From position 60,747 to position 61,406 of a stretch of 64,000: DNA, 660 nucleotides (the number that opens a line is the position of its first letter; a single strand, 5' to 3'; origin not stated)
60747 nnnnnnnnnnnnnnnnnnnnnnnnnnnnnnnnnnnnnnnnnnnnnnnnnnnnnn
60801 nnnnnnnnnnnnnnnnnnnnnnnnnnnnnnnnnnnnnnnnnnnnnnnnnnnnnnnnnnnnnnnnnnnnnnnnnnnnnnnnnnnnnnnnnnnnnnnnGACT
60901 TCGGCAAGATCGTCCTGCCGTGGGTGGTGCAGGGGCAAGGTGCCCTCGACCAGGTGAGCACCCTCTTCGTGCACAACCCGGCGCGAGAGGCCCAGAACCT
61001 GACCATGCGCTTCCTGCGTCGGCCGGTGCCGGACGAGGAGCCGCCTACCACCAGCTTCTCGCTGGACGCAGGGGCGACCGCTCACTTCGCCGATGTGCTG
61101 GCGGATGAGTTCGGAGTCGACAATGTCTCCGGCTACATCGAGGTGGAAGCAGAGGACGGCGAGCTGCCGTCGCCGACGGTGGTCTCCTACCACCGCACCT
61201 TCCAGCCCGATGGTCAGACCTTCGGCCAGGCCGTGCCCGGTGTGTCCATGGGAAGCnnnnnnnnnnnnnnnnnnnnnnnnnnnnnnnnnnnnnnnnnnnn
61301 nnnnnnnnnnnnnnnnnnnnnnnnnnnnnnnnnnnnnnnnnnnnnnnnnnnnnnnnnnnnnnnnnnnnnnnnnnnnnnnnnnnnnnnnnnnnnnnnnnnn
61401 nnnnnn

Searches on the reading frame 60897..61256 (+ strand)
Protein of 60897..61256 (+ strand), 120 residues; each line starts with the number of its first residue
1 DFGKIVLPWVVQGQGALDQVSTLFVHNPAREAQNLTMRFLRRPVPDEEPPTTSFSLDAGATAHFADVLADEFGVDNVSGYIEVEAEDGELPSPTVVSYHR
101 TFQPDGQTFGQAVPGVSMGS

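Call 80: find_homologous_proteins(query=A4, max_evalue=0.001)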
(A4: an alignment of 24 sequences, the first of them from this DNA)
Query A4 (24 sequences) (120 aa, profile of the alignment): 43 proteins with E <= 0.001 among 1445 candidates.
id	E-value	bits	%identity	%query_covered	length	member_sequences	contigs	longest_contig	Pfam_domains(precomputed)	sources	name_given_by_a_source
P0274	7.8e-54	199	-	-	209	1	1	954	-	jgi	jgi:hypothetical protein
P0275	1.5e-48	182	-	-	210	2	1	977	-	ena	-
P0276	3.5e-45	171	22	80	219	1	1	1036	-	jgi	jgi:hypothetical protein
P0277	3.8e-44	168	29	74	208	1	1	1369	-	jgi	jgi:hypothetical protein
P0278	6.9e-43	163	-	-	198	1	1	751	-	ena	-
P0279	2.2e-42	162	-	-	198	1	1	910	-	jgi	jgi:hypothetical protein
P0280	2.2e-41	159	-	-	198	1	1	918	-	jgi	-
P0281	7.6e-41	157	24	28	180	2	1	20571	-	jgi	jgi:hypothetical protein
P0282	8.6e-40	153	-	-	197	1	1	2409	-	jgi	jgi:hypothetical protein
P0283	4.7e-39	151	22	57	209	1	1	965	-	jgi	jgi:hypothetical protein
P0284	1.8e-38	149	26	54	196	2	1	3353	-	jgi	jgi:hypothetical protein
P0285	3.9e-38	148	-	-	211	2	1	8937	-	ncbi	-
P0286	4.1e-38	148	-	-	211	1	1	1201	-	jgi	jgi:hypothetical protein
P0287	2.5e-37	146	-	-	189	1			-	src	-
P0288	7.6e-36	141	-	-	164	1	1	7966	-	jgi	jgi:hypothetical protein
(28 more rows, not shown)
